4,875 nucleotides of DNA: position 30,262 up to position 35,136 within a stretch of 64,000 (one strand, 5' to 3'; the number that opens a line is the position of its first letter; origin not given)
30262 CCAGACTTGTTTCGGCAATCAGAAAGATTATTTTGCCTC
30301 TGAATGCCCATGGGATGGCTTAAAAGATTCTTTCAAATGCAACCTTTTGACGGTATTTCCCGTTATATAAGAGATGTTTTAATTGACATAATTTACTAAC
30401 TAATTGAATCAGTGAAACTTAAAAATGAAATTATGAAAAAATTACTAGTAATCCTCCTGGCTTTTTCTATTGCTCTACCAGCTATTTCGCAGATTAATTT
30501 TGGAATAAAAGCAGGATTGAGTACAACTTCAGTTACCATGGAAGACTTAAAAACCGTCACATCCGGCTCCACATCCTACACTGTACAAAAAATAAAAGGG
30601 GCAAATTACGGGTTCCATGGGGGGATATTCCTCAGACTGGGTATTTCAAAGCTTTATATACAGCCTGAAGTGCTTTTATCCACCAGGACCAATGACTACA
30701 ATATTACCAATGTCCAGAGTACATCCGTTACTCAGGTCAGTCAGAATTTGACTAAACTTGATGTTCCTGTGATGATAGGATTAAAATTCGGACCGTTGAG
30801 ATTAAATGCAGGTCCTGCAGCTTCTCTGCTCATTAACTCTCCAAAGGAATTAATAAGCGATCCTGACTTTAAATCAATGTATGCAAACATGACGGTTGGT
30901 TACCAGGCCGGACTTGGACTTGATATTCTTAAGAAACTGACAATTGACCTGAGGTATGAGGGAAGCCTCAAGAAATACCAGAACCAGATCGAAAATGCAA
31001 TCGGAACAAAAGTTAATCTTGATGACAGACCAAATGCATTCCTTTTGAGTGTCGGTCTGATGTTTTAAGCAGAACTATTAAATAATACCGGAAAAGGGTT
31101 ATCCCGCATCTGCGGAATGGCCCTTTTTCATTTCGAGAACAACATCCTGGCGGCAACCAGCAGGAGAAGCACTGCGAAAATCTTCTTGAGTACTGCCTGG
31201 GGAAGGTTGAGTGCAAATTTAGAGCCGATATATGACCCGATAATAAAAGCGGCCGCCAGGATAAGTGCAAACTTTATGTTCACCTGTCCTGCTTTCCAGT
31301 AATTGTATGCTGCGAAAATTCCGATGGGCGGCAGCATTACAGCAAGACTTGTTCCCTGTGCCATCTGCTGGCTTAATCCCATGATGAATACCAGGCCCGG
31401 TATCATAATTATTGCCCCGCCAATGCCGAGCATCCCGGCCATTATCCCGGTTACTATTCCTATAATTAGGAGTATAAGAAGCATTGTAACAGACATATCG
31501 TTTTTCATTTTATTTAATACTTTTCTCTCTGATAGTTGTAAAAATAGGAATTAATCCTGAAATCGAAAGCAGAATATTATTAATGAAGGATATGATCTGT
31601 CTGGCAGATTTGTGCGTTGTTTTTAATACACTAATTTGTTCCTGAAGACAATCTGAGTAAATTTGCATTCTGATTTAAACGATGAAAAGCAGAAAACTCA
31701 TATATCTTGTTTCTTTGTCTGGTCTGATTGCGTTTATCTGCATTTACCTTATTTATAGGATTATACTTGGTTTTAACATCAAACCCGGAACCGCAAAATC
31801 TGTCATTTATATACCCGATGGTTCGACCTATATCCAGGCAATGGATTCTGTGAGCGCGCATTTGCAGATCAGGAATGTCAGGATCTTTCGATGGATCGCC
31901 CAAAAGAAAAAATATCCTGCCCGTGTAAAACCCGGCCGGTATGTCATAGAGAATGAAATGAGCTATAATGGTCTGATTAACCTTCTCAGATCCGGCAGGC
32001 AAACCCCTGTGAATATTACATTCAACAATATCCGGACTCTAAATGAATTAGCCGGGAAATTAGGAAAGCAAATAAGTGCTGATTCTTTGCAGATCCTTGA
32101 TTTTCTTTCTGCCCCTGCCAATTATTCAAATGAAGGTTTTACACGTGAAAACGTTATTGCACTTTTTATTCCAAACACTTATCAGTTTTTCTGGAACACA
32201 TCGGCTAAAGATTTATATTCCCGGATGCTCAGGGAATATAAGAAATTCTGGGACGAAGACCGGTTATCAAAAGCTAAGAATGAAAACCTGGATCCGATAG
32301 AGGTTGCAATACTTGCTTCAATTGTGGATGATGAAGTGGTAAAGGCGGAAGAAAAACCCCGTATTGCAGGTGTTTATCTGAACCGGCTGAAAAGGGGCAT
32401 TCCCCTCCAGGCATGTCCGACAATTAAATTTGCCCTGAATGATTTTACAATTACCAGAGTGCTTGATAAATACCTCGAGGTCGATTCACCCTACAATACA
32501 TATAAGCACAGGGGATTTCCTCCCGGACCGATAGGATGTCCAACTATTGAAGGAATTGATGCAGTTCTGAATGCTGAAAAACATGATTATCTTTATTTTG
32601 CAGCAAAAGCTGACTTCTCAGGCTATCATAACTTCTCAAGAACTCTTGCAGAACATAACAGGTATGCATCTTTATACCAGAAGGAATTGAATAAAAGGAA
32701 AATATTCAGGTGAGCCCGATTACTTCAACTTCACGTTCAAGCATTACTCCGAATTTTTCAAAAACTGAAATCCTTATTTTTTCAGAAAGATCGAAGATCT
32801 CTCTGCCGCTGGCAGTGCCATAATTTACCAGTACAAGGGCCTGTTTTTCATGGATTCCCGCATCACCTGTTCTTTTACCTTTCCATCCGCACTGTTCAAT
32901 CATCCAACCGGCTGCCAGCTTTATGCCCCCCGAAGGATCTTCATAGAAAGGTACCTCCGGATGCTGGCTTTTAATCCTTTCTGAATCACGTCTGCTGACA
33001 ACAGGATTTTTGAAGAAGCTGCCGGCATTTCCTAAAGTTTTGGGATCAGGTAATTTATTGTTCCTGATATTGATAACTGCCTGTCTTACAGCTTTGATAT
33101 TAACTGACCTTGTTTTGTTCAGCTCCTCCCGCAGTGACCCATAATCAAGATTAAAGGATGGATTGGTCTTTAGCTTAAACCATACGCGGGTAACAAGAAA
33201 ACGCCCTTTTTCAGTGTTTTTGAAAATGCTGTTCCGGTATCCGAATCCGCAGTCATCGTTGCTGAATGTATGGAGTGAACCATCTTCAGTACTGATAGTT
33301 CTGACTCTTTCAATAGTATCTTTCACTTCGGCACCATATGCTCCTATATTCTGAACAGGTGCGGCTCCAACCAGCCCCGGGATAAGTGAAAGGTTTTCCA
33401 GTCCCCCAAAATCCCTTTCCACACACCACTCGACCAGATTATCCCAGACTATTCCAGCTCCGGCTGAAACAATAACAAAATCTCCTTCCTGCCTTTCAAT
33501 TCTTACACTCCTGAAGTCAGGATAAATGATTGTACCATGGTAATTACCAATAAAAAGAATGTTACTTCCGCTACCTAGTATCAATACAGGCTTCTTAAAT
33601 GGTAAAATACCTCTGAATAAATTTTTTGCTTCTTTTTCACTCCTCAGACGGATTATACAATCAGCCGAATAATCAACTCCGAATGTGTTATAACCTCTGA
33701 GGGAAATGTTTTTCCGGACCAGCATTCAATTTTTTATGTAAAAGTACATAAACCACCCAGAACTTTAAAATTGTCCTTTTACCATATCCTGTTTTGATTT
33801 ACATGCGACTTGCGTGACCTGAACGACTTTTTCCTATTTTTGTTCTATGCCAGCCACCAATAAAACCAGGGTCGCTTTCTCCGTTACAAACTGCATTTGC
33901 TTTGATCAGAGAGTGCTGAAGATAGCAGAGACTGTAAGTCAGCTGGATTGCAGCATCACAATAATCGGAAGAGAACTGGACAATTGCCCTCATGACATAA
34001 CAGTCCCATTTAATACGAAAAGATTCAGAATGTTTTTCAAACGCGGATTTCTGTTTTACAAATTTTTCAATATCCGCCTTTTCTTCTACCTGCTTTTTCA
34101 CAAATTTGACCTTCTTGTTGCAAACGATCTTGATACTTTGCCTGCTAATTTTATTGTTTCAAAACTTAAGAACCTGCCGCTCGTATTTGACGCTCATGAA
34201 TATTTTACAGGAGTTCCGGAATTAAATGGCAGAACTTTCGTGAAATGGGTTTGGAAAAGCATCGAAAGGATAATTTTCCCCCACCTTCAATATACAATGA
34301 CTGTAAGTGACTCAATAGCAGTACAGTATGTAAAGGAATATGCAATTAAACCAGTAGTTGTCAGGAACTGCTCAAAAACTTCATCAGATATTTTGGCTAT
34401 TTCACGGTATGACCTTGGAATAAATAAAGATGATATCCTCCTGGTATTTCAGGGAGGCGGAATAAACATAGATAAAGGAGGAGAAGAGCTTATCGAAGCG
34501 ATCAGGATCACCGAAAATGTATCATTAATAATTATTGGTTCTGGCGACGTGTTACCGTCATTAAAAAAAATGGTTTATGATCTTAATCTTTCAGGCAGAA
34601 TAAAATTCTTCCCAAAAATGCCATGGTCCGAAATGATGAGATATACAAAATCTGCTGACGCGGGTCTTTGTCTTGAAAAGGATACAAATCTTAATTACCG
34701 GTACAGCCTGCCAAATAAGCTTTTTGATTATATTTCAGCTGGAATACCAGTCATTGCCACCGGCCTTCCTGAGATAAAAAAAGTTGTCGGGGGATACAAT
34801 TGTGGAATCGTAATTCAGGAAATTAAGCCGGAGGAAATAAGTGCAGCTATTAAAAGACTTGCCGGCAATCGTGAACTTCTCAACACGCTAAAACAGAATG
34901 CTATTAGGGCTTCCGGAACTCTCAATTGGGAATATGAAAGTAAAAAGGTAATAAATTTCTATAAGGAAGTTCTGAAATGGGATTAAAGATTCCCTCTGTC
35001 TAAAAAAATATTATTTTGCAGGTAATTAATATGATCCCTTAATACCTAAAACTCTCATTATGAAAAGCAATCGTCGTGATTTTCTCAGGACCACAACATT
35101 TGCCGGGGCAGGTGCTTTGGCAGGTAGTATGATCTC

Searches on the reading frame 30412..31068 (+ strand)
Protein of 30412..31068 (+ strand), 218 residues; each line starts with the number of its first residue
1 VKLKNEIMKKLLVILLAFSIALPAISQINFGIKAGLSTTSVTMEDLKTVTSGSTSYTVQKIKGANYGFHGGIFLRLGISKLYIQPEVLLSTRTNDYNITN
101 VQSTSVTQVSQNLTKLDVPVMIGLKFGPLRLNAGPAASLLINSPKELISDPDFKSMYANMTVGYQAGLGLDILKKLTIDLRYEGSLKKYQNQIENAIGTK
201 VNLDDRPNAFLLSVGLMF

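Call 13: search_protein_families(library=pfam, proteins=[window:30412-31068:+])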
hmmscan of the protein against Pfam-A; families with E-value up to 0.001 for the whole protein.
window:30412-31068:+ (218 aa): 2 families
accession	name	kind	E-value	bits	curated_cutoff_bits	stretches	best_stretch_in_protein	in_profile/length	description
PF13568.12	OMP_b-brl_2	-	3e-13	50.7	27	1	27-187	8-171/175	Outer membrane protein beta-barrel domain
PF13505.12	OMP_b-brl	-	2.5e-09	38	28.7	1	14-218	3-175/175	Outer membrane protein beta-barrel domain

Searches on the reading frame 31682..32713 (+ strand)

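Call 13: search_protein_families(library=pfam, proteins=[window:31682-32713:+])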
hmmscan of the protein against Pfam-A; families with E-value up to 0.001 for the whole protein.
window:31682-32713:+ (343 aa): 1 family
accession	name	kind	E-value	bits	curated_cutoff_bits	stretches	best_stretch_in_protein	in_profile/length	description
PF02618.21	YceG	-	1.5e-78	264.5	32.4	1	42-328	1-272/275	YceG-like family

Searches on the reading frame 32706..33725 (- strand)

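Call 13: search_protein_families(library=pfam, proteins=[window:32706-33725:-])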
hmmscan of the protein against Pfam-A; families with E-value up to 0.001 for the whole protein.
window:32706-33725:- (339 aa): 2 families
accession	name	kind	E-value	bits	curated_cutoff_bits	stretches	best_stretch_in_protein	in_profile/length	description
PF02873.21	MurB_C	-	6.2e-30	103.8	27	1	213-336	2-99/99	UDP-N-acetylenolpyruvoylglucosamine reductase, C-terminal domain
PF01565.28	FAD_binding_4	-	2.3e-16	60.2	26.4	1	22-154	2-138/139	FAD binding domain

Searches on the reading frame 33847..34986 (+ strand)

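Call 13: search_protein_families(library=pfam, proteins=[window:33847-34986:+])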
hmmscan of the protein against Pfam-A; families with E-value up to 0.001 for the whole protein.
window:33847-34986:+ (379 aa): 4 families
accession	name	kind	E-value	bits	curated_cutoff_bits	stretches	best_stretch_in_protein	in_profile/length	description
PF00534.26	Glycos_transf_1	-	4.1e-17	62.7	26.4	1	190-353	9-170/172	Glycosyl transferases group 1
PF13692.12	Glyco_trans_1_4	-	5.5e-12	46.6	27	1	209-340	13-141/142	Glycosyl transferases group 1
PF13439.12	Glyco_transf_4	-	1.1e-06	29.2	28.5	1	23-174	8-164/170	Glycosyltransferase Family 4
PF13524.12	Glyco_trans_1_2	-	0.00023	21.6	25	1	214-353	4-126/144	Glycosyl transferase-like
